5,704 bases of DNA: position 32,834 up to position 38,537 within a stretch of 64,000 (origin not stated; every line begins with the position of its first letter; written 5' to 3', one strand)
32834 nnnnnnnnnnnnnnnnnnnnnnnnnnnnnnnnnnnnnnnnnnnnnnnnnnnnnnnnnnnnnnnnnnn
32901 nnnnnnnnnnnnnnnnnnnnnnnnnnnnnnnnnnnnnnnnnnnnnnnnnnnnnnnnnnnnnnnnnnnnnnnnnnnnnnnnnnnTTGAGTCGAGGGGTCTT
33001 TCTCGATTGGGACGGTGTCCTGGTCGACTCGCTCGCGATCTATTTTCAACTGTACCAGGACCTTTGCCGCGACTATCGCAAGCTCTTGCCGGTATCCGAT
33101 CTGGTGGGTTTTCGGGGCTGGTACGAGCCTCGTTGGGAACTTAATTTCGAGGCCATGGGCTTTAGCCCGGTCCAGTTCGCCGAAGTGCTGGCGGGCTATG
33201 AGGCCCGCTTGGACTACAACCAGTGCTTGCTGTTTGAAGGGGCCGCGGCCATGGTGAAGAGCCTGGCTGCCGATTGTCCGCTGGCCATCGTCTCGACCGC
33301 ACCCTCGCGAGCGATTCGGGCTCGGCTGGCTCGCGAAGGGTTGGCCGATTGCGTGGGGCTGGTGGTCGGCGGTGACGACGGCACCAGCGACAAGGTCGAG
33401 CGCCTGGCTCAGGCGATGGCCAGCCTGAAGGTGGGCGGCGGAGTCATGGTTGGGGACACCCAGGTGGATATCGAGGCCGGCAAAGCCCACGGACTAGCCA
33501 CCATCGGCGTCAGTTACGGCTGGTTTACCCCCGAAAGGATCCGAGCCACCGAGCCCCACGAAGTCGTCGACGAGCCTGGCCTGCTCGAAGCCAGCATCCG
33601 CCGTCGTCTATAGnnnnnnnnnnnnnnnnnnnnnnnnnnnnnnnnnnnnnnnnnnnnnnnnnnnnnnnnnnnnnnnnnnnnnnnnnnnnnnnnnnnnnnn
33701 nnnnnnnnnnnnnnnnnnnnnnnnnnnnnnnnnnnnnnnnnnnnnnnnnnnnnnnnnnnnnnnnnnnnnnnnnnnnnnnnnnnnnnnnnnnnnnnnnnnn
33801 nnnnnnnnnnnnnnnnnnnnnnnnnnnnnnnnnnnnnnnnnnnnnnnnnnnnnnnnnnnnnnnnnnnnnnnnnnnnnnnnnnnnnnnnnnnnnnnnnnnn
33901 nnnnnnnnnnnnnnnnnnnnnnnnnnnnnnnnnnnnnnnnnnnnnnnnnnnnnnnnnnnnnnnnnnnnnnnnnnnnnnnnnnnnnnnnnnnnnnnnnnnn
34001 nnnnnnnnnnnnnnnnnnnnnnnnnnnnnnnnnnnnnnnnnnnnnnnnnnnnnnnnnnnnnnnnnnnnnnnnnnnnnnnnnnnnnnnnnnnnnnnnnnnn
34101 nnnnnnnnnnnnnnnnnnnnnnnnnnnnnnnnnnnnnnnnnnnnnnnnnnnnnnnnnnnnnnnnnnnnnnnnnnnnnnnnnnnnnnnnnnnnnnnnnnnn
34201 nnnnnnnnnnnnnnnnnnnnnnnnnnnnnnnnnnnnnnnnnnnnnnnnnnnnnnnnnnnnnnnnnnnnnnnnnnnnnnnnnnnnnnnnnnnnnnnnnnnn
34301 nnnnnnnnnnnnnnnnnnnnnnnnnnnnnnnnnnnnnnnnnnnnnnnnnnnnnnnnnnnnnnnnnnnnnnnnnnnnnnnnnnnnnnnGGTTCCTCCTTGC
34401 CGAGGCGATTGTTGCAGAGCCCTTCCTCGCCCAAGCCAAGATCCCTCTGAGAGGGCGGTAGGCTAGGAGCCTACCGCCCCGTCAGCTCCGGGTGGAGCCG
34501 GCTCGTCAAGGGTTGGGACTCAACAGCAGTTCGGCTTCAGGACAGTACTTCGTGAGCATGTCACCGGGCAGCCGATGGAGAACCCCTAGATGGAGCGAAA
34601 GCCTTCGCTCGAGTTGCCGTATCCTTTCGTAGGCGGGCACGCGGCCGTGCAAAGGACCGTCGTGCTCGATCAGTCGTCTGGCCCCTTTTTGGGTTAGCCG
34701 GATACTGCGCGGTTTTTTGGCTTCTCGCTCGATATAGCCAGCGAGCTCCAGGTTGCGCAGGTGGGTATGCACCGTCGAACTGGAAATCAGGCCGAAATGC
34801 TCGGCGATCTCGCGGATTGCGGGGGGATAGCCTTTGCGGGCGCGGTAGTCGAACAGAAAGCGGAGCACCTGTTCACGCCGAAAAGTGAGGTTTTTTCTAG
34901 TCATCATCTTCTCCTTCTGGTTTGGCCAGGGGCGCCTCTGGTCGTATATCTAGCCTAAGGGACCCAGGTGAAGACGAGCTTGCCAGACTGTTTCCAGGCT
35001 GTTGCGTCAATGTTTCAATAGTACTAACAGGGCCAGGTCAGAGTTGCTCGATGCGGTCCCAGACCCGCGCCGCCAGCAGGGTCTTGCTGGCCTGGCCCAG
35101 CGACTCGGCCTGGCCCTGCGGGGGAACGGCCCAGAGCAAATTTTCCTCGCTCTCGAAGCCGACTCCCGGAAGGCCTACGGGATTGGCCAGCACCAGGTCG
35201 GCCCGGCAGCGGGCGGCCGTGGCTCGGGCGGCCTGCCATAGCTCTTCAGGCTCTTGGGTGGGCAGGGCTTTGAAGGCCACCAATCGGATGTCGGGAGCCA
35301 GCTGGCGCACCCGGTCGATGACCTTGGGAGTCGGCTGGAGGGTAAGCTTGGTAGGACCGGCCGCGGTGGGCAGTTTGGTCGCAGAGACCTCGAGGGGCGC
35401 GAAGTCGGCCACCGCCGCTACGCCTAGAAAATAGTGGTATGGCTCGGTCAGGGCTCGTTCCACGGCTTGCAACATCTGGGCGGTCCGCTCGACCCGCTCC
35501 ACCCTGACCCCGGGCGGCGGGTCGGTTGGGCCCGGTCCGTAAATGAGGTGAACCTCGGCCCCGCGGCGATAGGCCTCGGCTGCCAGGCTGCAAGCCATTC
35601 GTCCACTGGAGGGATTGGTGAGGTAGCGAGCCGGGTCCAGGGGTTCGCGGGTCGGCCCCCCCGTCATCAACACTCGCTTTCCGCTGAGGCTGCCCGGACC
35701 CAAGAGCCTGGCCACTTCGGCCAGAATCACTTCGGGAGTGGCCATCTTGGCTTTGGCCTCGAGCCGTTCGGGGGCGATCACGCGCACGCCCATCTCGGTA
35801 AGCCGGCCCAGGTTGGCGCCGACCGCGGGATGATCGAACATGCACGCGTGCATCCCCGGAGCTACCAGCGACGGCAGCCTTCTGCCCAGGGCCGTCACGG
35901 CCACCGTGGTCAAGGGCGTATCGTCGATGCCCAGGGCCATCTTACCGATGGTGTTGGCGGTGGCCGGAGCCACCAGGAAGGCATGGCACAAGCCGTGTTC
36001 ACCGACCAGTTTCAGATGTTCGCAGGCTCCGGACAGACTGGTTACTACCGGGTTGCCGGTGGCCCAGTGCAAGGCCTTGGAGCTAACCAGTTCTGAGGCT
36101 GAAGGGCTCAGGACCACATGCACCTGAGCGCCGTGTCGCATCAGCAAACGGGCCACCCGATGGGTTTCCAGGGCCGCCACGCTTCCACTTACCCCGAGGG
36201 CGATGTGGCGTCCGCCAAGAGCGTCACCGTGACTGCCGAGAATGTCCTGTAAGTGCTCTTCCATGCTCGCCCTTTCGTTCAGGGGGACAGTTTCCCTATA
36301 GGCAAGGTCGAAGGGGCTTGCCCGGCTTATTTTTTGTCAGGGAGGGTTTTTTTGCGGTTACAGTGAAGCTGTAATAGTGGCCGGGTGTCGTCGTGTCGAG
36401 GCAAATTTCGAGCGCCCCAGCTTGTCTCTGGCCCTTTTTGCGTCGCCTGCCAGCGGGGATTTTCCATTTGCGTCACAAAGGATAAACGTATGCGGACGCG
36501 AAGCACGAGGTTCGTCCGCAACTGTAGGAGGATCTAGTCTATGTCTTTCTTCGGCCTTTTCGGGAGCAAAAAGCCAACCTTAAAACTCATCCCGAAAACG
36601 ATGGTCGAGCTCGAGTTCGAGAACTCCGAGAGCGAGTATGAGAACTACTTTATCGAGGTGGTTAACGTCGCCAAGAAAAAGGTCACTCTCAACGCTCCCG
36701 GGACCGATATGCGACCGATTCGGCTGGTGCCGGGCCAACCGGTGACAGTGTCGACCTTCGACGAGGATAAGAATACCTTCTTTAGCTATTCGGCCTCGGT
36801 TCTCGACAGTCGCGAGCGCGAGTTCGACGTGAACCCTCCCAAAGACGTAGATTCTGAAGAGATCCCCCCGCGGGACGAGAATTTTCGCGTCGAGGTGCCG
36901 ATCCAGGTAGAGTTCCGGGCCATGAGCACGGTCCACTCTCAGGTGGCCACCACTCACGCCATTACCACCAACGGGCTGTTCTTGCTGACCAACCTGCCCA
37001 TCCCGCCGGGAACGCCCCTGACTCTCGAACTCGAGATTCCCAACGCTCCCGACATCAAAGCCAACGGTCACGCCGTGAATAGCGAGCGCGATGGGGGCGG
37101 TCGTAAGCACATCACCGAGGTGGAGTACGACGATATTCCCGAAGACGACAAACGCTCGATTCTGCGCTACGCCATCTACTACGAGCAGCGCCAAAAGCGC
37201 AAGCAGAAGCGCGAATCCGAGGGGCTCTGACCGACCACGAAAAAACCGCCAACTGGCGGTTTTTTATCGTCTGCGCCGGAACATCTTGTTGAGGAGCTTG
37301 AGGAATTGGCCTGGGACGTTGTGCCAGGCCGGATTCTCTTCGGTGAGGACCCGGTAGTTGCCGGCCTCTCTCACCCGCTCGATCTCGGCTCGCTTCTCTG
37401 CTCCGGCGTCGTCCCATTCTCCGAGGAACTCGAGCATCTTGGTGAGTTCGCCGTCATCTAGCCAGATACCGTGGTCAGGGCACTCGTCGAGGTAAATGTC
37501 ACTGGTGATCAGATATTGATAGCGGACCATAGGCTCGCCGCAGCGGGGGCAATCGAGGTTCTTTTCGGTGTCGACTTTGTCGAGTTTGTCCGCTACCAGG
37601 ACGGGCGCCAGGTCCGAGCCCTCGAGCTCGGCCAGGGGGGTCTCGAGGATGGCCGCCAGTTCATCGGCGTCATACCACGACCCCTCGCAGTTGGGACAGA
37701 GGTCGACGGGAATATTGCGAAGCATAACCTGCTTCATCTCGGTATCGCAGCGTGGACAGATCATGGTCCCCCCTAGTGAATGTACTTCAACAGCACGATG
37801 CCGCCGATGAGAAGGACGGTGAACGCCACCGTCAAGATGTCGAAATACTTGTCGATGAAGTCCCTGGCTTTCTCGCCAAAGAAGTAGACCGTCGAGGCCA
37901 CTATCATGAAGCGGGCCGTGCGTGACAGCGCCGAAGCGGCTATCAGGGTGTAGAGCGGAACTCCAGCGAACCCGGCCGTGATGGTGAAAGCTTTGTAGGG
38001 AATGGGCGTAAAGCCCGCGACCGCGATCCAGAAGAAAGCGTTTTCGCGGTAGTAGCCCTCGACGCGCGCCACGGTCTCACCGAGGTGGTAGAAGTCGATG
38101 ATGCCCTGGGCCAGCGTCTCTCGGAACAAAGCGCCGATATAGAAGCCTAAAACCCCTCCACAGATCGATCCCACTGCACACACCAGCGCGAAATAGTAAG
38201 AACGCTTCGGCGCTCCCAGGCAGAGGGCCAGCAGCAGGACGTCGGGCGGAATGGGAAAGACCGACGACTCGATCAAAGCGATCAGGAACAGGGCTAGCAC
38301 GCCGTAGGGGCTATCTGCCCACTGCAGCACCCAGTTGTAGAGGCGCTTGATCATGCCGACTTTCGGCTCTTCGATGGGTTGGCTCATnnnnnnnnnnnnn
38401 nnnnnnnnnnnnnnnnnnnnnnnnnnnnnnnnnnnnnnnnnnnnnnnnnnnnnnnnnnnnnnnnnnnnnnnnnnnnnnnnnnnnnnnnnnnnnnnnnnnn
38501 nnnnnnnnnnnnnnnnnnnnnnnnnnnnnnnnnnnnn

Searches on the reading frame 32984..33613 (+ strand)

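Call 77: search_protein_families(library=pfam, proteins=[window:32984-33613:+], max_evalue=0.00001)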
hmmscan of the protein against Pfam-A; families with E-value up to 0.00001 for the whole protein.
window:32984-33613:+ (209 aa): 4 families
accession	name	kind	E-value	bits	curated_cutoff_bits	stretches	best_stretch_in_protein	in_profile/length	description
PF13419.12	HAD_2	-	3.5e-14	53.8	23.8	1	7-176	3-178/178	Haloacid dehalogenase-like hydrolase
PF00702.32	Hydrolase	-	7.4e-14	53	26.4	1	4-170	3-191/191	haloacid dehalogenase-like hydrolase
PF13242.12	Hydrolase_like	-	7.9e-09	35.8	22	1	145-196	14-70/75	HAD-hyrolase-like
PF12710.13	HAD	-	9.7e-06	26.6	27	0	5-165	1-187/189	haloacid dehalogenase-like hydrolase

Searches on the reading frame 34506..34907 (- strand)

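Call 77: search_protein_families(library=pfam, proteins=[window:34506-34907:-], max_evalue=0.00001)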
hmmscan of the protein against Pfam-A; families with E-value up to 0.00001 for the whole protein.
window:34506-34907:- (133 aa): 1 family
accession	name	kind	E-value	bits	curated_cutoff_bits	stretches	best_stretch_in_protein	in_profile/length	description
PF01726.22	LexA_DNA_bind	-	2.2e-18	66.2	23.7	1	5-67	2-64/65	LexA DNA binding domain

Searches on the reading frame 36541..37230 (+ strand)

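Call 80: search_protein_families(library=pfam, proteins=[window:36541-37230:+], max_evalue=0.00001)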
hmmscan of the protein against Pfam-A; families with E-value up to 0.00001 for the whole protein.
window:36541-37230:+ (229 aa): 2 families
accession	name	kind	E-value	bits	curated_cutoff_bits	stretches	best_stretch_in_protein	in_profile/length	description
PF07238.19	PilZ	-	6.1e-09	36.6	22.5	1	111-211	2-100/102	PilZ domain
PF12945.12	PilZNR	-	7.2e-06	26.5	23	0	20-92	4-74/85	Flagellar protein YcgR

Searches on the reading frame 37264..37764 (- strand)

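Call 80: search_protein_families(library=pfam, proteins=[window:37264-37764:-], max_evalue=0.00001)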
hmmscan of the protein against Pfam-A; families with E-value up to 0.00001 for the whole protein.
window:37264-37764:- (166 aa): 1 family
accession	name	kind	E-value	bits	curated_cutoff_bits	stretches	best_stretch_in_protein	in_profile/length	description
PF13453.11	Zn_ribbon_TFIIB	-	1.1e-20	73.1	22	2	2-41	1-40/41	Transcription factor zinc-finger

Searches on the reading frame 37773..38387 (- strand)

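Call 80: search_protein_families(library=pfam, proteins=[window:37773-38387:-], max_evalue=0.00001)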
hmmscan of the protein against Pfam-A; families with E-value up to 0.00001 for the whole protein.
window:37773-38387:- (204 aa): 1 family
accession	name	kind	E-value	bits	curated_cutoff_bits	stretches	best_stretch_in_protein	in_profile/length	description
PF09335.16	VTT_dom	-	1.5e-08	35.6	33.9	1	48-168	3-122/123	VTT domain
